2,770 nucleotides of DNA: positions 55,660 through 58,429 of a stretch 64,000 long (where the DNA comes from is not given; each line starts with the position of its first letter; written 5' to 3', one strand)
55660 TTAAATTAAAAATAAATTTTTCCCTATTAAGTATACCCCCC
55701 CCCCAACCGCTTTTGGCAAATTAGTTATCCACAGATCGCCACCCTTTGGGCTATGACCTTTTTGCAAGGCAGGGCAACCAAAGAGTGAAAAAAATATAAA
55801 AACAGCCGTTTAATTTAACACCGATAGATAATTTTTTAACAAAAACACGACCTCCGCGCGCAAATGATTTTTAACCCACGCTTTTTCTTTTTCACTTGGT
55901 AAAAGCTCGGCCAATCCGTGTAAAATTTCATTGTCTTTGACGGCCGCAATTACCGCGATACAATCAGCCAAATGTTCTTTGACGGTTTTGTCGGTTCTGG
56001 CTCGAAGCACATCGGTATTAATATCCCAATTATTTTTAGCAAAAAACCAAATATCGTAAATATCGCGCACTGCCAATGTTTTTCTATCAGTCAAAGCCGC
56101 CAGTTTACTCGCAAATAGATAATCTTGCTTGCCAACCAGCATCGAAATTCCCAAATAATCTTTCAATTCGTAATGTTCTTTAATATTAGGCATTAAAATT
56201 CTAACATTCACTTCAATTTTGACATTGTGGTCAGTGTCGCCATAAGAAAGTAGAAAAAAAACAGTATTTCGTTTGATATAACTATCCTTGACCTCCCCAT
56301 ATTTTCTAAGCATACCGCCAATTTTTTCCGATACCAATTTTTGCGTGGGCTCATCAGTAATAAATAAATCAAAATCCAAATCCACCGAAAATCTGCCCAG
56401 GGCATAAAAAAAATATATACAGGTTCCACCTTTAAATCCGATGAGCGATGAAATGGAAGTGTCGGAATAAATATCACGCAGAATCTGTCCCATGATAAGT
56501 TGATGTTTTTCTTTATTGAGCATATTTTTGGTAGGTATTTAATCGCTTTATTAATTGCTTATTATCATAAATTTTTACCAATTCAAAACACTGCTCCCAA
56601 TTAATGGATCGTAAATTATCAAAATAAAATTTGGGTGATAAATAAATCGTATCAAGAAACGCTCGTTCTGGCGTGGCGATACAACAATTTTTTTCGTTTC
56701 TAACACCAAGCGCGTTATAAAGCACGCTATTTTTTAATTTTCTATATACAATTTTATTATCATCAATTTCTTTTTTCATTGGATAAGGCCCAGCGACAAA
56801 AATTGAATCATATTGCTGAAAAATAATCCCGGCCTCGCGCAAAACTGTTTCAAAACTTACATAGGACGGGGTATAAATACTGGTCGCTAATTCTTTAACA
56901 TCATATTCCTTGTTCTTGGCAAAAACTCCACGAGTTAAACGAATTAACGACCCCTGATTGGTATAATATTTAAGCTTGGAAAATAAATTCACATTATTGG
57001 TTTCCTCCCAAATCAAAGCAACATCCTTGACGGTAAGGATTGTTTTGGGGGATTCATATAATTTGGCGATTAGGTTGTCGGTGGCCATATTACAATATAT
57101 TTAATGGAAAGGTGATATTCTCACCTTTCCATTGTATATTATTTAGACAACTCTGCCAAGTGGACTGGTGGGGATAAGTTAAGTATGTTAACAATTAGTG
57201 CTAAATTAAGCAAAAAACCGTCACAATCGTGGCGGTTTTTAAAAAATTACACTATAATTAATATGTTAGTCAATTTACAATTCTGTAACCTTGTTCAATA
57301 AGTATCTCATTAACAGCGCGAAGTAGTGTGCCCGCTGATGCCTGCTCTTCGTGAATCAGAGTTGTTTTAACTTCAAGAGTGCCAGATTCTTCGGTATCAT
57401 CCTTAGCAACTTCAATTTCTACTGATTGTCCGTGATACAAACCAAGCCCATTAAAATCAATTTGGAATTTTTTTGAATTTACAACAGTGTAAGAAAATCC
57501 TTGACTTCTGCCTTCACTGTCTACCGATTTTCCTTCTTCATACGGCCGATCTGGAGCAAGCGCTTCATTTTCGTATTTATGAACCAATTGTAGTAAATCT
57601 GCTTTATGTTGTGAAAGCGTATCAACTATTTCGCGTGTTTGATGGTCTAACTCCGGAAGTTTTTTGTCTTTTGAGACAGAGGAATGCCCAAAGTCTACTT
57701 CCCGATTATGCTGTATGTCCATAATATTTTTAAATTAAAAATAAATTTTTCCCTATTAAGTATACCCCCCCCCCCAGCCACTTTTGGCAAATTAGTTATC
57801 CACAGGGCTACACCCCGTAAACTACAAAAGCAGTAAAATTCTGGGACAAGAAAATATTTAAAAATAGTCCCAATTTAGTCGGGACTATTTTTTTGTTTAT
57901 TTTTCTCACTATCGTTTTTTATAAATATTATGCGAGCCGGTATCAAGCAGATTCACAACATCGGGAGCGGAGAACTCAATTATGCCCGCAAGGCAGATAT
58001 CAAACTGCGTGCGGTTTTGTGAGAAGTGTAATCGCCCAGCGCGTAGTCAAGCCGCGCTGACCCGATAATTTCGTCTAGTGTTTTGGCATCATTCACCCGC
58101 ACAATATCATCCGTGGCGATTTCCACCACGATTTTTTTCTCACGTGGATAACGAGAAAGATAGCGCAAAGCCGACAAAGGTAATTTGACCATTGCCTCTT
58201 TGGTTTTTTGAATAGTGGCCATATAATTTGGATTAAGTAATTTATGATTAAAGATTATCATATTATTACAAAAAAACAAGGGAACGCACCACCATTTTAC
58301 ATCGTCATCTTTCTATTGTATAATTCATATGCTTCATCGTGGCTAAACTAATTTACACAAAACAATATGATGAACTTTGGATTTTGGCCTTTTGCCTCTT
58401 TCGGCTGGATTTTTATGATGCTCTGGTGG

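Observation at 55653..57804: Two unrelated genes driven by near-identical 82-bp promoter cassettes with poly-G spacers of 10 and 11, suggesting phase variation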

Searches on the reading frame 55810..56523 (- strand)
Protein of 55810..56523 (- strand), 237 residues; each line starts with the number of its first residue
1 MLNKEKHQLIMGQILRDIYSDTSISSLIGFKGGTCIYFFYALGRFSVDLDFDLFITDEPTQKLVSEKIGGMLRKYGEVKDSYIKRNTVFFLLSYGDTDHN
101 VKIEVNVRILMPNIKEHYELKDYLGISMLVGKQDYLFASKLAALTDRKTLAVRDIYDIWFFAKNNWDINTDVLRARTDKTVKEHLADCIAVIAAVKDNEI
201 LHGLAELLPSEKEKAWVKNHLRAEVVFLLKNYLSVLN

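Call 9: search_protein_families(library=pfam, proteins=[window:55810-56523:-], max_evalue=0.1)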
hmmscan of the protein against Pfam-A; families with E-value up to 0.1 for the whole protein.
window:55810-56523:- (237 aa): 1 family
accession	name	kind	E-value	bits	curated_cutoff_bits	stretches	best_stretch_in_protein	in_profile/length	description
PF08843.17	AbiEii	-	5e-17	63.1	22.5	1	21-182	8-191/238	Nucleotidyl transferase AbiEii toxin, Type IV TA system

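Call 17: search_protein_families(library=padloc, proteins=[window:55810-56523:-], max_evalue=0.1)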
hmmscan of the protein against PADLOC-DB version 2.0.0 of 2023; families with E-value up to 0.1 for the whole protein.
window:55810-56523:- (237 aa): 23 families
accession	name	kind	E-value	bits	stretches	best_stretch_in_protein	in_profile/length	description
PDLC02324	AbiEii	-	4.9e-64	214.3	1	3-232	2-224/231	AbiEii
PDLC02307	AbiEii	-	3.1e-19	67.6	1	4-179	5-162/219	AbiEii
PDLC02330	AbiEii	-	3.5e-17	60.9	1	5-222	5-209/219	AbiEii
PDLC02293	AbiEii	-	4.8e-17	60.4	1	26-182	40-211/270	AbiEii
PDLC02323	AbiEii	-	3e-15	54.5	1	13-180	27-202/248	AbiEii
PDLC02328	AbiEii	-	1.7e-13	49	1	28-203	16-181/203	AbiEii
PDLC02304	AbiEii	-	2.7e-13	48.5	1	10-177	26-202/260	AbiEii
PDLC02305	AbiEii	-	1.5e-12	45.4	1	11-175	28-203/306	AbiEii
PDLC02296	AbiEii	-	4.4e-11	40.5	2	113-199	148-239/282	AbiEii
PDLC02294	AbiEii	-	5.6e-11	40.8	1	8-170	25-193/260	AbiEii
PDLC02313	AbiEii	-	2.6e-10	38.3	1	12-207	29-234/254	AbiEii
PDLC02290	AbiEii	-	2.3e-09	35.2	1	25-170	22-167/290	AbiEii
PDLC02321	AbiEii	-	3.2e-09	34.9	2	7-58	24-74/296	AbiEii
PDLC02298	AbiEii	-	4.4e-09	34.1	1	3-193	4-191/220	AbiEii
PDLC02317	AbiEii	-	1.9e-08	31.7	1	9-58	25-75/396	AbiEii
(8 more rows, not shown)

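Call 18: search_protein_families(library=ncbifam, proteins=[window:55810-56523:-], max_evalue=0.1)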
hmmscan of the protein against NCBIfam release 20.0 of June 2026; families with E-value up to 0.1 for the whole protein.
window:55810-56523:- (237 aa): 0 families

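Call 91: find_encoding_contigs(protein=window:55810-56523:-, flank=2500, max_places=10)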
Protein window:55810-56523:- (237 aa): 6 contigs read that carry it; 3 places shown.
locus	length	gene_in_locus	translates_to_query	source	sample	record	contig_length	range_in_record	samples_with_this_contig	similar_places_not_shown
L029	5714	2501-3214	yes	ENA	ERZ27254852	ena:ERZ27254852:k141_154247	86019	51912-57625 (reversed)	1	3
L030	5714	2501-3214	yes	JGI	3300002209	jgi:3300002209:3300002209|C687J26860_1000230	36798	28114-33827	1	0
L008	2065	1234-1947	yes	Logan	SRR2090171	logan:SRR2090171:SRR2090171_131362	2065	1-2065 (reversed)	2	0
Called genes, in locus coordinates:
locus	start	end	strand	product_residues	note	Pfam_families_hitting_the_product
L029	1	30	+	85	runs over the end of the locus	-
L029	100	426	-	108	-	PF02635:DsrE (faint)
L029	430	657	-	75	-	PF09851:SHOCT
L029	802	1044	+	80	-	-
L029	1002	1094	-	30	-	-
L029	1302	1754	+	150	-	-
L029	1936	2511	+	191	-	-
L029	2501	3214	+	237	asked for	PF08843:AbiEii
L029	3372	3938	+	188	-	-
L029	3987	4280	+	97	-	-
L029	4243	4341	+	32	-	-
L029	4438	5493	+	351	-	PF02661:Fic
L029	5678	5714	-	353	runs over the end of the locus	PF00154:RecA_N, PF08423:Rad51, PF01637:ATPase_2 (faint), PF02283:CobU (faint), PF21096:RecA_C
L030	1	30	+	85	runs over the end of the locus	-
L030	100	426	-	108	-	PF02635:DsrE (faint)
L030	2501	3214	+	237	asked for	PF08843:AbiEii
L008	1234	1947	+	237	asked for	PF08843:AbiEii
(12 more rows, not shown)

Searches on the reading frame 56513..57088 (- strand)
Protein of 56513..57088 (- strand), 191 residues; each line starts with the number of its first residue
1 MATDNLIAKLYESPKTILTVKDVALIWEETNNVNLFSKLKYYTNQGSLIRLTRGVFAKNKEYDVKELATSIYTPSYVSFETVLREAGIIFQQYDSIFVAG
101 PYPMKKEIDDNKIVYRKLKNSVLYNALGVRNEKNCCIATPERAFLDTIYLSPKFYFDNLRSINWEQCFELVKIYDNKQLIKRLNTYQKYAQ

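Call 9: search_protein_families(library=pfam, proteins=[window:56513-57088:-], max_evalue=0.1)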
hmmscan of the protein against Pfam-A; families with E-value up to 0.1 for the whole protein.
window:56513-57088:- (191 aa): 0 families

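Call 17: search_protein_families(library=padloc, proteins=[window:56513-57088:-], max_evalue=0.1)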
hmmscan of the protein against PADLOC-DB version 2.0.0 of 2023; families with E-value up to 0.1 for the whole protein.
window:56513-57088:- (191 aa): 18 families
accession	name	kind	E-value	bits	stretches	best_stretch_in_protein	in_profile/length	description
PDLC02255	AbiEi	-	3.5e-54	181.2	1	4-185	2-182/186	AbiEi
PDLC02241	AbiEi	-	7.4e-18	63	1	32-160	25-160/199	AbiEi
PDLC02230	AbiEi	-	7.7e-16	56.4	1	37-153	21-138/192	AbiEi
PDLC02272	AbiEi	-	2.5e-15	54.9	1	37-188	31-196/200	AbiEi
PDLC02267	AbiEi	-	8.5e-13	46.3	1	4-183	7-194/252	AbiEi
PDLC02240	AbiEi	-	3.9e-08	31.1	1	37-151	36-162/216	AbiEi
PDLC02232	AbiEi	-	9.6e-07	26.8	1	7-92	10-101/177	AbiEi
PDLC02274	AbiEi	-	1e-05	23.3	1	40-163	39-173/217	AbiEi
PDLC02269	AbiEi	-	2.1e-05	22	1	16-188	11-180/251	AbiEi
PDLC02287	AbiEi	-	3.7e-05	21.4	1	17-188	12-180/253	AbiEi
PDLC02227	AbiEi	-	6e-05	20.7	1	38-153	34-144/233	AbiEi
PDLC02273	AbiEi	-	0.00026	19.1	1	39-188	37-195/205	AbiEi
PDLC03919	NsnC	-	0.00067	17.3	1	113-178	93-155/251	-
PDLC02225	AbiEi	-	0.0021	15.8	1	37-121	33-116/198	AbiEi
PDLC02229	AbiEi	-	0.0075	14.9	1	5-86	6-83/131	AbiEi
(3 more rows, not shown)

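Call 18: search_protein_families(library=ncbifam, proteins=[window:56513-57088:-], max_evalue=0.1)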
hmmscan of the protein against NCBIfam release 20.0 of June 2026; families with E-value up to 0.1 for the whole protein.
window:56513-57088:- (191 aa): 1 family
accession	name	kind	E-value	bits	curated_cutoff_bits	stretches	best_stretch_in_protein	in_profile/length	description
NF047376.1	TAA_AbiEi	equivalog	4.8e-07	29.6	150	1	6-92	9-102/172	type IV toxin-antitoxin system AbiEi family antitoxin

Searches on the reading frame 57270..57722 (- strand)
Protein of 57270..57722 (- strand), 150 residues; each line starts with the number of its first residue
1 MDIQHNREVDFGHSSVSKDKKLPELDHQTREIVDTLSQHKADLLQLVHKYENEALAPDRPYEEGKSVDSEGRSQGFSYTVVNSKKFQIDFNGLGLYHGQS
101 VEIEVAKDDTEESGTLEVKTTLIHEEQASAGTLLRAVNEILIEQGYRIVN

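Call 9: search_protein_families(library=pfam, proteins=[window:57270-57722:-], max_evalue=0.1)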
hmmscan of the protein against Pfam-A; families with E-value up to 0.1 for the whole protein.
window:57270-57722:- (150 aa): 0 families

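Call 13: find_encoding_contigs(protein=window:57270-57722:-, flank=3000, max_places=10)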
Protein window:57270-57722:- (150 aa): 8 contigs read that carry it; 6 places shown.
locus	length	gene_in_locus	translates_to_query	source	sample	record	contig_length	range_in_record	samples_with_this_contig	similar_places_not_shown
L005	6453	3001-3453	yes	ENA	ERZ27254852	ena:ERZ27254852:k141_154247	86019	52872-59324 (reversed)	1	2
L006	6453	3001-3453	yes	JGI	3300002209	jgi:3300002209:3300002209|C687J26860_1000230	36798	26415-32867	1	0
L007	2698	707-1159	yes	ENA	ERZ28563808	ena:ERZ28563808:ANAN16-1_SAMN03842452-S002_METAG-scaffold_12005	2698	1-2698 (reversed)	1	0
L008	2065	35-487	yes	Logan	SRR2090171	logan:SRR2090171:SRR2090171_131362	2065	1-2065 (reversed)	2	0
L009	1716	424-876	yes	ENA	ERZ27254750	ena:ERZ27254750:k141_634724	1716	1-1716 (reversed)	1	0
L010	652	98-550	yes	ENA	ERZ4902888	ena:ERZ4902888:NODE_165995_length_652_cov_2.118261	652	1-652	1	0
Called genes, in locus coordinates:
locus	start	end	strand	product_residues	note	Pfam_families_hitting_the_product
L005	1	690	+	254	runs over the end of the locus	PF13098:Thioredoxin_2, PF13462:Thioredoxin_4, PF01323:DSBA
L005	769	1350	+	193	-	-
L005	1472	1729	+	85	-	-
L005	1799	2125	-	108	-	PF02635:DsrE (faint)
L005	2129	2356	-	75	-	PF09851:SHOCT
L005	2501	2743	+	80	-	-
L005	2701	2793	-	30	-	-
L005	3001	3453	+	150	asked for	-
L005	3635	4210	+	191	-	-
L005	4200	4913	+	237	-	PF08843:AbiEii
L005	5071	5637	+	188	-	-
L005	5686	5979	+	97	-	-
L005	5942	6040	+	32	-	-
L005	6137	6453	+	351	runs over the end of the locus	PF02661:Fic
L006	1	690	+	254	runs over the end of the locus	PF13098:Thioredoxin_2, PF13462:Thioredoxin_4, PF01323:DSBA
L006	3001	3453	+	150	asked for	-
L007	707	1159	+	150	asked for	-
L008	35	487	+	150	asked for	-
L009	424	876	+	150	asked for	-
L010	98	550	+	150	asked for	-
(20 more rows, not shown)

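Call 17: search_protein_families(library=padloc, proteins=[window:57270-57722:-], max_evalue=0.1)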
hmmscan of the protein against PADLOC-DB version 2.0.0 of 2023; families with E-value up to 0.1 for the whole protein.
window:57270-57722:- (150 aa): 0 families

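Call 18: search_protein_families(library=ncbifam, proteins=[window:57270-57722:-], max_evalue=0.1)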
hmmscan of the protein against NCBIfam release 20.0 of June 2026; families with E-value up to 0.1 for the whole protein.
window:57270-57722:- (150 aa): 0 families

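Call 25: find_homologous_proteins(query=window:57270-57722:-, max_evalue=0.001)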
Query window:57270-57722:- (150 aa): 1 proteins with E <= 0.001 among 26 candidates.
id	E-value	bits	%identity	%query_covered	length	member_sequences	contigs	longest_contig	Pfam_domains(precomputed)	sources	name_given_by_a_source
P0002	2.8e-91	321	100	100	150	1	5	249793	-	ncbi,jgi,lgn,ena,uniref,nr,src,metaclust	ncbi:MAG: hypothetical protein A3J93_02600 [Candidatus Magasanikbacteria bacterium RIFOXYC2_FULL_42_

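Call 69: search_solved_structures(query=window:57270-57722:-, max_evalue=10)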
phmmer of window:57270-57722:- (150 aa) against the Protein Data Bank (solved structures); distinct sequences matched with E-value up to 10: 3.
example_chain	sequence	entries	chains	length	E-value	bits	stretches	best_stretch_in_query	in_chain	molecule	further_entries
7vg7_B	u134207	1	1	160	0.019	18.4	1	16-63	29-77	Uteroglobin,PB1m6A9 peptide,Uteroglobin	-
4rqa_A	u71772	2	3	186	0.52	13.7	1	86-142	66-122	Hypoxanthine phosphoribosyltransferase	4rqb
1s2b_A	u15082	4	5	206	1.3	12.4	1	88-143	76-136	Scytalidopepsin B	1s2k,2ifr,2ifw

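Call 70: search_protein_families(library=phrogs, proteins=[window:57270-57722:-], max_evalue=0.1)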
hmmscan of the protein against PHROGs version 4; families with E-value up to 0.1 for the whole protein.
window:57270-57722:- (150 aa): 0 families

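Call 102: search_dna_similar(query=window:57270-57722:-, collection=phages, mode=protein, max_evalue=0.01, max_rows=5)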
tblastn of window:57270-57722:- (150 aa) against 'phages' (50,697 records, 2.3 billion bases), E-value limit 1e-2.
No match.

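Call 106: find_related_loci(query=window:57270-57722:-, collection=viral_contigs, flank=3000)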
Query window:57270-57722:- (150 aa) in viral_contigs; peptide patterns used: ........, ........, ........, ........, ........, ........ (x = any residue, [..] = any of these).
5 stretches matched a pattern, but none encodes a relative of the query by tblastn (E <= 1e-3).

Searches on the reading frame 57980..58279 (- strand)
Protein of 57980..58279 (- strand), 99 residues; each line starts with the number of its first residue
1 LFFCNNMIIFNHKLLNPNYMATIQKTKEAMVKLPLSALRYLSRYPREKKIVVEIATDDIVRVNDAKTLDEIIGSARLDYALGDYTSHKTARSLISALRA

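Call 9: search_protein_families(library=pfam, proteins=[window:57980-58279:-], max_evalue=0.1)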
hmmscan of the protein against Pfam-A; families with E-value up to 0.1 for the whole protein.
window:57980-58279:- (99 aa): 0 families

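Call 17: search_protein_families(library=padloc, proteins=[window:57980-58279:-], max_evalue=0.1)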
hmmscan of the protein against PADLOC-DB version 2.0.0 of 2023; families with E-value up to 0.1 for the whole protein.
window:57980-58279:- (99 aa): 0 families

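Call 18: search_protein_families(library=ncbifam, proteins=[window:57980-58279:-], max_evalue=0.1)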
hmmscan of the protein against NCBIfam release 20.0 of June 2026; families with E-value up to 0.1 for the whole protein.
window:57980-58279:- (99 aa): 0 families

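Call 70: search_protein_families(library=phrogs, proteins=[window:57980-58279:-], max_evalue=0.1)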
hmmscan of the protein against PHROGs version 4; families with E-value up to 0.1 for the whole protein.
window:57980-58279:- (99 aa): 0 families

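Call 90: find_encoding_contigs(protein=window:57980-58222:-, flank=2500, max_places=10)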
Protein window:57980-58222:- (80 aa): 11 contigs read that carry it; 9 places shown.
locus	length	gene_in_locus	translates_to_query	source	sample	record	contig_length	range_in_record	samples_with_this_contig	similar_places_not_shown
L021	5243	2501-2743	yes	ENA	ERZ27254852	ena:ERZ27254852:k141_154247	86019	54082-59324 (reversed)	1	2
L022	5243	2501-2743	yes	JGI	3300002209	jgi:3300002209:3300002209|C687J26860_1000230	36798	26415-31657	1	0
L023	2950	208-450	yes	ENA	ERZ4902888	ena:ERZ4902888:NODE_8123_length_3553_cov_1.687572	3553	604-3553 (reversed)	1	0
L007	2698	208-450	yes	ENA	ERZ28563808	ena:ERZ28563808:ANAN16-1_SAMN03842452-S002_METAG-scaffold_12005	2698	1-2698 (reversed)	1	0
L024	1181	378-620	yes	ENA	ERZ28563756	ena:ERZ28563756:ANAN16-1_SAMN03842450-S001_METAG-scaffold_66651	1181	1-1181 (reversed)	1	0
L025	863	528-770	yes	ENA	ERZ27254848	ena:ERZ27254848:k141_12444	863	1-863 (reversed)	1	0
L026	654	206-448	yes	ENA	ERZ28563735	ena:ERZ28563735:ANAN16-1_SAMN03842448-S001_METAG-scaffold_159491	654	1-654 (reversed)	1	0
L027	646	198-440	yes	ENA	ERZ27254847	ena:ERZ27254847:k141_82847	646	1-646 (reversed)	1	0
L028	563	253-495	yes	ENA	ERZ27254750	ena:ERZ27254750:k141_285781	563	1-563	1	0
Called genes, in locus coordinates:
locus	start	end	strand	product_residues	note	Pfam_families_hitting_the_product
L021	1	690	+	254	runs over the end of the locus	PF13098:Thioredoxin_2, PF13462:Thioredoxin_4, PF01323:DSBA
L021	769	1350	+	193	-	-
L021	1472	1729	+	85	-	-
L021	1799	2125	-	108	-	PF02635:DsrE (faint)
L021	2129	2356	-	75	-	PF09851:SHOCT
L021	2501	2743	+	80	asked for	-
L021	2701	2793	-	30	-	-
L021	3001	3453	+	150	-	-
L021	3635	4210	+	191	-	-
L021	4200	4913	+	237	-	PF08843:AbiEii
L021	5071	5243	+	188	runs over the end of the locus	-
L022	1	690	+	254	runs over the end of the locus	PF13098:Thioredoxin_2, PF13462:Thioredoxin_4, PF01323:DSBA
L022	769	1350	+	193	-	-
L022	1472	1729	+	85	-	-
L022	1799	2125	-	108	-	PF02635:DsrE (faint)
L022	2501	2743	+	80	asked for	-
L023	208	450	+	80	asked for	-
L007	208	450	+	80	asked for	-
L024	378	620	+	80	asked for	-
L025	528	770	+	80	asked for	-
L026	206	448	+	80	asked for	-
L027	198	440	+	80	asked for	-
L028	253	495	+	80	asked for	-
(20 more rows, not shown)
